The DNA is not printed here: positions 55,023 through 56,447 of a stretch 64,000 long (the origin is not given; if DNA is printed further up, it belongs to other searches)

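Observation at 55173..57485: Spt-like alpha-oxoamine synthase coupled to a double-GNAT N-acyltransferase: candidate sphingolipid/amino-lipid locus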

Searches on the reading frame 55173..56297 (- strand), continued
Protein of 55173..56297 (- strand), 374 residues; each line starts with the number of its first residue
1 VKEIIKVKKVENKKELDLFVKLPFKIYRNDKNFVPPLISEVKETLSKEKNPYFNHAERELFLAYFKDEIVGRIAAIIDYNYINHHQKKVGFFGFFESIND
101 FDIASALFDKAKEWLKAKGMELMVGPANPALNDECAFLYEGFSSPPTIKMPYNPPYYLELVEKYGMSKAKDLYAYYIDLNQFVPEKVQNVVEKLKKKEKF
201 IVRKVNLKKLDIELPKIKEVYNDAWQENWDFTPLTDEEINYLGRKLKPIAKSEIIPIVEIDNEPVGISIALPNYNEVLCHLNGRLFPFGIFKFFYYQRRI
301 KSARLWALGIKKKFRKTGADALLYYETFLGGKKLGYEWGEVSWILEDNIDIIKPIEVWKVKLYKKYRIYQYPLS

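Call 48: get_annotated_region(hit=H16, flank=15000)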
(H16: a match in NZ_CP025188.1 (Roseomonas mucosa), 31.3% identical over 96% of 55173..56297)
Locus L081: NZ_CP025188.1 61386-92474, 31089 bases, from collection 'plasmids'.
description: Roseomonas mucosa strain AD2 plasmid p1-AD2, complete sequence
organism: Roseomonas mucosa (NCBI taxid 207340)
taxonomy: Bacteria; Pseudomonadota; Alphaproteobacteria; Rhodospirillales; Acetobacteraceae; Roseomonas; Roseomonas mucosa
host: -; source: Homo sapiens,clinical, human skin, atopic dermatitis; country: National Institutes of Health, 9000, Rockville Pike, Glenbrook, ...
typing (MOB-suite, as given by PLSDB): non-mobilizable
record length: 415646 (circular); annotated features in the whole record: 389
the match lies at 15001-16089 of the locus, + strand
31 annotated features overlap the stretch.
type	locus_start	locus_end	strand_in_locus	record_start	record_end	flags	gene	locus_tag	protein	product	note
CDS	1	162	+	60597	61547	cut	-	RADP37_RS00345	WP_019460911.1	hypothetical protein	-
CDS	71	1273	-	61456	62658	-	-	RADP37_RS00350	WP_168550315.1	ELM1/GtrOC1 family putative glycosyltransferase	-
CDS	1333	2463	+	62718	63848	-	-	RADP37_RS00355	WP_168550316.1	glycosyltransferase family 4 protein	-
CDS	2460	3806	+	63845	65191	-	-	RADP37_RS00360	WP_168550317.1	lipopolysaccharide biosynthesis protein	-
CDS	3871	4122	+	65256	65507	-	-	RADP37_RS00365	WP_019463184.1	acyl carrier protein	GO:0006633 - fatty acid biosynthetic process [Evidence IEA]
CDS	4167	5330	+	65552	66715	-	-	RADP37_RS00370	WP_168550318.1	pyridoxal phosphate-dependent aminotransferase family protein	-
CDS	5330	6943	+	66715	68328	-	-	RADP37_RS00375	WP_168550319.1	hypothetical protein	-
CDS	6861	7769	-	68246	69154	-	-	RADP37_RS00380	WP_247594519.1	hypothetical protein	-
CDS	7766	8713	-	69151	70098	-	-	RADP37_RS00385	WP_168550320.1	diacylglycerol kinase family protein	-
CDS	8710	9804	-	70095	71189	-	-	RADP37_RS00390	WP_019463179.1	CDP-alcohol phosphatidyltransferase family protein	GO:0008654 - phospholipid biosynthetic process [Evidence IEA]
CDS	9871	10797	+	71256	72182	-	-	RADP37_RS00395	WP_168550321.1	metallophosphoesterase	-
CDS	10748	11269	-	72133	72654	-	-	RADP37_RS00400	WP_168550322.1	DUF2141 domain-containing protein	-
CDS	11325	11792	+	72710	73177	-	-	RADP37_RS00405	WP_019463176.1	HIT family protein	-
CDS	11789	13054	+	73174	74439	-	-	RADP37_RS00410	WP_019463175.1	LptF/LptG family permease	-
CDS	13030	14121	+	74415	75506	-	-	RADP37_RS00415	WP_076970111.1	LptF/LptG family permease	-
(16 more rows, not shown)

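Call 49: get_annotated_region(hit=H12, flank=10000)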
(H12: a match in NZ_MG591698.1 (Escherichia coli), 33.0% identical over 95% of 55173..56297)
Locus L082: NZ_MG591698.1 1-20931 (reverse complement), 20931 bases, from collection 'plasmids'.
description: Escherichia coli strain PN43 plasmid unnamed, complete sequence
organism: Escherichia coli (NCBI taxid 562)
taxonomy: Bacteria; Pseudomonadota; Gammaproteobacteria; Enterobacterales; Enterobacteriaceae; Escherichia; Escherichia coli
host: -; source: Homo sapiens,feces; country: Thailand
typing (MOB-suite, as given by PLSDB): non-mobilizable
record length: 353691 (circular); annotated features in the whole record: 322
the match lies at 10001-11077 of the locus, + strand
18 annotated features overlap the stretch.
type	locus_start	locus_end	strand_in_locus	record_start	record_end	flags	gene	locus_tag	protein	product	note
CDS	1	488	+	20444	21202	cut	-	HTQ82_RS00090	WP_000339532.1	hypothetical protein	-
CDS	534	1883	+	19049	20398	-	-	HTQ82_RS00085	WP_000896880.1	lipopolysaccharide biosynthesis protein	-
CDS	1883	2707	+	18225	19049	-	-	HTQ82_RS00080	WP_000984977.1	hypothetical protein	-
CDS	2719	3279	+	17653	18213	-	-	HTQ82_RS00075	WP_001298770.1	YtfJ family protein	-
CDS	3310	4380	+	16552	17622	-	lptF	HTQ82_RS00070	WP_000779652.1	LPS export ABC transporter permease LptF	GO:0015920 - lipopolysaccharide transport [Evidence IEA]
CDS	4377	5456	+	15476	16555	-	lptG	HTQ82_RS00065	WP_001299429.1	LPS export ABC transporter permease LptG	GO:0015920 - lipopolysaccharide transport [Evidence IEA]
CDS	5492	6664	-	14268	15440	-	-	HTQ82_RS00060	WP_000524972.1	aminotransferase class I/II-fold pyridoxal phosphate-dependent enzyme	GO:0009058 - biosynthetic process [Evidence IEA]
CDS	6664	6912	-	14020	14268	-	-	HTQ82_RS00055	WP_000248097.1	acyl carrier protein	-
CDS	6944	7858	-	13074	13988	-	-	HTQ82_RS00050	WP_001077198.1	NAD-dependent epimerase/dehydratase family protein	-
CDS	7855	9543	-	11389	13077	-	-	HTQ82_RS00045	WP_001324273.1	fatty acyl-AMP ligase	-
CDS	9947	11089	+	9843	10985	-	yghO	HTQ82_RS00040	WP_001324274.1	protein YghO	-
CDS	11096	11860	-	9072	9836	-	glcC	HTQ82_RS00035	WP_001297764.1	transcriptional regulator GlcC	GO:0006355 - regulation of DNA-templated transcription [Evidence IEA]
CDS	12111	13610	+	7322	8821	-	glcD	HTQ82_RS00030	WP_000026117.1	glycolate oxidase subunit GlcD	-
CDS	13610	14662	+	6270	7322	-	glcE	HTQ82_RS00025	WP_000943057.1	glycolate oxidase subunit GlcE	-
CDS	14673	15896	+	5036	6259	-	glcF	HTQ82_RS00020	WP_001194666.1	glycolate oxidase subunit GlcF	-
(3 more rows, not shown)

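Call 66: find_encoding_contigs(protein=P0144, flank=6000, max_places=4)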
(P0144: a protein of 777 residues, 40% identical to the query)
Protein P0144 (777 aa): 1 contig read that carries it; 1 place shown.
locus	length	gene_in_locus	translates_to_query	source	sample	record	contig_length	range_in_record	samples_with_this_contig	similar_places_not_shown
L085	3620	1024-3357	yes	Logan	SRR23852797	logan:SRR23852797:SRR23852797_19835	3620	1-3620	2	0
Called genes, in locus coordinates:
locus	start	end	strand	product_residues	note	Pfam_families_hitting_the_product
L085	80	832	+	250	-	PF25087:GMPPB_C (weak), PF00132:Hexapep (weak)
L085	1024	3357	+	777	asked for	PF00155:Aminotran_1_2, PF01053:Cys_Met_Meta_PP (weak)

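Call 67: list_cluster_members(proteins=[P0144, P0181, P0249, P0121, P0001])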
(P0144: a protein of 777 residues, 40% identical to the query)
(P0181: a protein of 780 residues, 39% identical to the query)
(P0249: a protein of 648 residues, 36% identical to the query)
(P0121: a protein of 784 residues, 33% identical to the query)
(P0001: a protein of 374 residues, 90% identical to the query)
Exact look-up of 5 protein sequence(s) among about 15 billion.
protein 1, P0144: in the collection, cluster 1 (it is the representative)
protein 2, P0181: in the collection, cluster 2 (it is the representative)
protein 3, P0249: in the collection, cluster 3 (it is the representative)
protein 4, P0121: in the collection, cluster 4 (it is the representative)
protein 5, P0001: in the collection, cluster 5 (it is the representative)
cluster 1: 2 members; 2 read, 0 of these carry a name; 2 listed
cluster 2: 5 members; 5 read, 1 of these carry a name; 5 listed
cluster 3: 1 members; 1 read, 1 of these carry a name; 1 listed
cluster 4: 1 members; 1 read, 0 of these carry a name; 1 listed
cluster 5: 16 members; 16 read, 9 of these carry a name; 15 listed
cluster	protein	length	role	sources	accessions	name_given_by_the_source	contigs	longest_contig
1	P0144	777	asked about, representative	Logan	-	-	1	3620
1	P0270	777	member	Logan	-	-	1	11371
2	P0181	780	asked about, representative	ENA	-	-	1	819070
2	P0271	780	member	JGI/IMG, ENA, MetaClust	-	\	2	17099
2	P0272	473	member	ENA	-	-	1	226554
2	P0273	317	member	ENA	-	-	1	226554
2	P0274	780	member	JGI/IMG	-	-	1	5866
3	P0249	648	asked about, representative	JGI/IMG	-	GNAT superfamily N-acetyltransferase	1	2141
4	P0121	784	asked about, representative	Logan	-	-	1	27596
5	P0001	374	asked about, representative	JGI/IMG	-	hypothetical protein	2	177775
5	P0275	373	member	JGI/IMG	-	hypothetical protein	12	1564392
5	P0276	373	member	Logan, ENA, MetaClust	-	\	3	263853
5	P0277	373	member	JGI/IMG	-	hypothetical protein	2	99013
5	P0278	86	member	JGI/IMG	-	hypothetical protein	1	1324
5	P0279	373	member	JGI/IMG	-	hypothetical protein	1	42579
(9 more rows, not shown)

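Call 72: find_homologous_proteins(query=A2, max_evalue=1e-20)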
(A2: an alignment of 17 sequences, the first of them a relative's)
Query A2 (17 sequences) (333 aa, profile of the alignment): 6959 proteins with E <= 1e-20 among 8000 candidates; the best 120 are listed.
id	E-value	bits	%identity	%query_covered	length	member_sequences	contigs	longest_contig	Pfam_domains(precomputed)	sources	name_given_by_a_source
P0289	1.2e-145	503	43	98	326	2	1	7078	PF04321.24,PF16363.12,PF02719.22,PF05368.20,PF01073.26,PF07993.19,PF13460.13,PF01370.28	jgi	jgi:nucleoside-diphosphate-sugar epimerase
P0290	1.9e-145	502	58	98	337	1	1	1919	PF04321.24,PF16363.12,PF02719.22,PF05368.20,PF01073.26,PF07993.19,PF13460.13,PF01370.28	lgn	-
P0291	2.4e-145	502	93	100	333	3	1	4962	PF04321.24,PF16363.12,PF02719.22,PF05368.20,PF01073.26,PF07993.19,PF13460.13,PF01370.28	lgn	-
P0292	3.0e-145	502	51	98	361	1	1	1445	PF04321.24,PF16363.12,PF02719.22,PF05368.20,PF01073.26,PF07993.19,PF13460.13,PF01370.28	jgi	jgi:nucleoside-diphosphate-sugar epimerase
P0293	3.0e-145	502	58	98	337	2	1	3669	PF08659.17,PF04321.24,PF16363.12,PF02719.22,PF05368.20,PF01073.26,PF07993.19,PF13460.13,PF01370.28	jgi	jgi:nucleoside-diphosphate-sugar epimerase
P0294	7.6e-145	500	59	98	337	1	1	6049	PF08659.17,PF04321.24,PF16363.12,PF02719.22,PF05368.20,PF01073.26,PF07993.19,PF13460.13,PF01370.28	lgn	-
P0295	1.2e-144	500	59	98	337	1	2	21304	PF08659.17,PF04321.24,PF16363.12,PF02719.22,PF05368.20,PF01073.26,PF07993.19,PF13460.13,PF01370.28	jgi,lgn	jgi:nucleoside-diphosphate-sugar epimerase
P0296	5.1e-144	498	60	98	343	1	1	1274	PF08659.17,PF04321.24,PF16363.12,PF02719.22,PF05368.20,PF01073.26,PF07993.19,PF13460.13,PF01370.28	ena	-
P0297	5.4e-144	497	43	98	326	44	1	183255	PF04321.24,PF16363.12,PF02719.22,PF05368.20,PF01073.26,PF07993.19,PF13460.13,PF01370.28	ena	-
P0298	9.8e-144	497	44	98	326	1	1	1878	PF04321.24,PF16363.12,PF02719.22,PF05368.20,PF01073.26,PF07993.19,PF13460.13,PF01370.28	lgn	-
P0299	1.9e-143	496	44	98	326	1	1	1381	PF04321.24,PF16363.12,PF02719.22,PF05368.20,PF01073.26,PF07993.19,PF13460.13,PF01370.28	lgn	-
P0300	2.2e-143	495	55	98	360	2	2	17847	PF08659.17,PF04321.24,PF16363.12,PF02719.22,PF05368.20,PF01073.26,PF07993.19,PF13460.13,PF01370.28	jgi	jgi:dihydroflavonol-4-reductase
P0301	5.7e-143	494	96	100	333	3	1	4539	PF04321.24,PF16363.12,PF02719.22,PF05368.20,PF01073.26,PF07993.19,PF13460.13,PF01370.28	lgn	-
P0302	6.7e-143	494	56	98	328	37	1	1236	PF04321.24,PF16363.12,PF02719.22,PF05368.20,PF01073.26,PF07993.19,PF13460.13,PF00106.32,PF01370.28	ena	-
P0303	9.4e-143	493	57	98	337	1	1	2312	PF04321.24,PF16363.12,PF02719.22,PF05368.20,PF01073.26,PF07993.19,PF13460.13,PF01370.28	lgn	-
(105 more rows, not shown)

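Call 78: get_annotated_region(hit=H28, flank=6000)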
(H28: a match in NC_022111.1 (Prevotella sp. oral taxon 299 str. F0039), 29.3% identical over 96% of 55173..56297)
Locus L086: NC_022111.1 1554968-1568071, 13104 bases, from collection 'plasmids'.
description: Prevotella sp. oral taxon 299 str. F0039 plasmid unnamed, complete sequence
organism: Prevotella sp. oral taxon 299 str. F0039 (NCBI taxid 575614)
taxonomy: Bacteria; Bacteroidota; Bacteroidia; Bacteroidales; Prevotellaceae; Prevotella; Prevotella sp. oral taxon 299; Prevotella sp. oral taxon 299 str. F0039
host: -; source: Homo sapiens; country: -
typing (MOB-suite, as given by PLSDB): non-mobilizable; replicon rep_cluster_406,rep_cluster_742,rep_cluster_90; mating-pair formation MPF_T
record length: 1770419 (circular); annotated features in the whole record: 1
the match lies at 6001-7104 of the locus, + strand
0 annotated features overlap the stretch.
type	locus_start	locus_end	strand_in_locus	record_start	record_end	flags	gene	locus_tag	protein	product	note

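Call 83: search_protein_families(library=ncbifam, proteins=[L082:9947-11089:+, L081:14935-16092:+, L082:5492-6664:-, L082:6944-7858:-], max_evalue=0.001)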
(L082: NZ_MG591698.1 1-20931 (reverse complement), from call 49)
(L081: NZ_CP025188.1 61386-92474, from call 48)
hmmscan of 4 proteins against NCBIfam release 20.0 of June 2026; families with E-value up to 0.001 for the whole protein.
L082:9947-11089:+ (380 aa): 0 families

L081:14935-16092:+ (385 aa): 0 families

L082:5492-6664:- (390 aa): 13 families
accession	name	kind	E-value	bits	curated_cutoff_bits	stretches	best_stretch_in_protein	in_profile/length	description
NF047599.1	SerpalmtaseBetaP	equivalog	1.7e-180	599.9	500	1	1-389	1-390/394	serine palmitoyltransferase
NF047603.1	SerpalmtaseAlphaP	equivalog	2.4e-128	428.2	670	1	3-386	4-390/399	serine palmitoyltransferase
NF047600.1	SerpalmtaseCFB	equivalog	9.8e-102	340.6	640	1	16-386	17-386/395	serine palmitoyltransferase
TIGR00858.1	bioF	equivalog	9.4e-100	333.9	426.45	1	38-385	16-364/365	8-amino-7-oxononanoate synthase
NF005394.0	PRK06939.1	equivalog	1.4e-88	297.3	460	1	40-388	38-390/397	glycine C-acetyltransferase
TIGR01825.1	gly_Cac_T_rel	subfamily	6e-87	291.8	535.4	1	36-387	26-377/385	BioF/Kbl family PLP-dependent acyltransferase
TIGR01822.1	2am3keto_CoA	equivalog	8.5e-74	248.8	493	1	42-387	37-385/393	glycine C-acetyltransferase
NF005526.0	PRK07179.1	equivalog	1.6e-65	221.3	428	1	38-386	49-393/407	alpha-hydroxyketone-type quorum-sensing autoinducer synthase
TIGR01821.1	5aminolev_synth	equivalog_domain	7.9e-65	219.3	338.55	1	40-387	42-392/402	5-aminolevulinate synthase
NF004608.1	PRK05937.1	equivalog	3.3e-37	128.1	399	1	75-386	41-343/366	8-amino-7-oxononanoate synthase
NF005697.0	PRK07505.1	subfamily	1e-36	126.4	342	1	43-386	48-396/405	hypothetical protein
NF000586.1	PRK00011.1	subfamily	0.00019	20.3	335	1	110-322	85-301/404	serine hydroxymethyltransferase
NF006810.0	PRK09331.1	subfamily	0.00062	18.6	301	1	93-252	70-230/397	Sep-tRNA:Cys-tRNA synthetase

L082:6944-7858:- (304 aa): 20 families
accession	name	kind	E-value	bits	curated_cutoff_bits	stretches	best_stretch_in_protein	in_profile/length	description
TIGR03466.1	HpnA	hypoth_equivalog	2.1e-26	92.6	367.65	2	4-114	2-116/327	hopanoid-associated sugar epimerase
NF042422.1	oxyalk_red_OleD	equivalog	8.7e-19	68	580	2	5-116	3-115/329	2-alkyl-3-oxoalkanoate reductase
NF042423.1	oxyalk_red_Shew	equivalog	5e-17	62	580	1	3-102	9-110/331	2-alkyl-3-oxoalkanoate reductase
NF058621.1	DiazavRedAvaA7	equivalog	1.8e-12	47.5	400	1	5-194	3-217/304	3-diazoavenalumate denitrifying reductase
NF052578.1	StrlDmthSdmBMthl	equivalog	6.6e-12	45.8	600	1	4-114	2-116/328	sterol demethylase protein SdmB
NF047837.1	UDPAcbARedWbcJ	equivalog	5.7e-11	41.9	500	1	5-152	3-135/372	UDP-2-acetamido-2,6-beta-L-arabino-hexul-4-ose reductase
TIGR01746.1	Thioester-redct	subfamily_domain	1.8e-10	40.6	213.35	1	4-36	1-35/371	thioester reductase domain-containing protein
NF004520.0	PRK05865.1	equivalog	4.9e-10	37.9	1509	1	5-248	3-218/854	sugar epimerase family protein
TIGR01777.1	yfcH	hypoth_equivalog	5e-10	39.4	207.35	1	5-73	1-67/292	TIGR01777 family oxidoreductase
NF043036.1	ErythonDh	equivalog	1e-09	38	325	1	5-120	3-134/321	D-erythronate dehydrogenase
NF041293.1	G6PDh_Azf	equivalog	2.3e-09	37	400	1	1-113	1-117/252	NAD-dependent glucose-6-phosphate dehydrogenase Azf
TIGR04180.1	EDH_00030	hypoth_equivalog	3.1e-09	36.3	475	1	5-107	1-117/297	NAD-dependent 4,6-dehydratase LegB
TIGR01179.1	galE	equivalog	6e-08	31.9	262.3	1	5-113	2-123/332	UDP-glucose 4-epimerase GalE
NF008972.0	PRK12320.1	equivalog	1.9e-07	29.8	792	1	5-123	3-113/699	hypothetical protein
NF005539.0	PRK07201.1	equivalog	8e-06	24.9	549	1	6-114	4-127/657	SDR family oxidoreductase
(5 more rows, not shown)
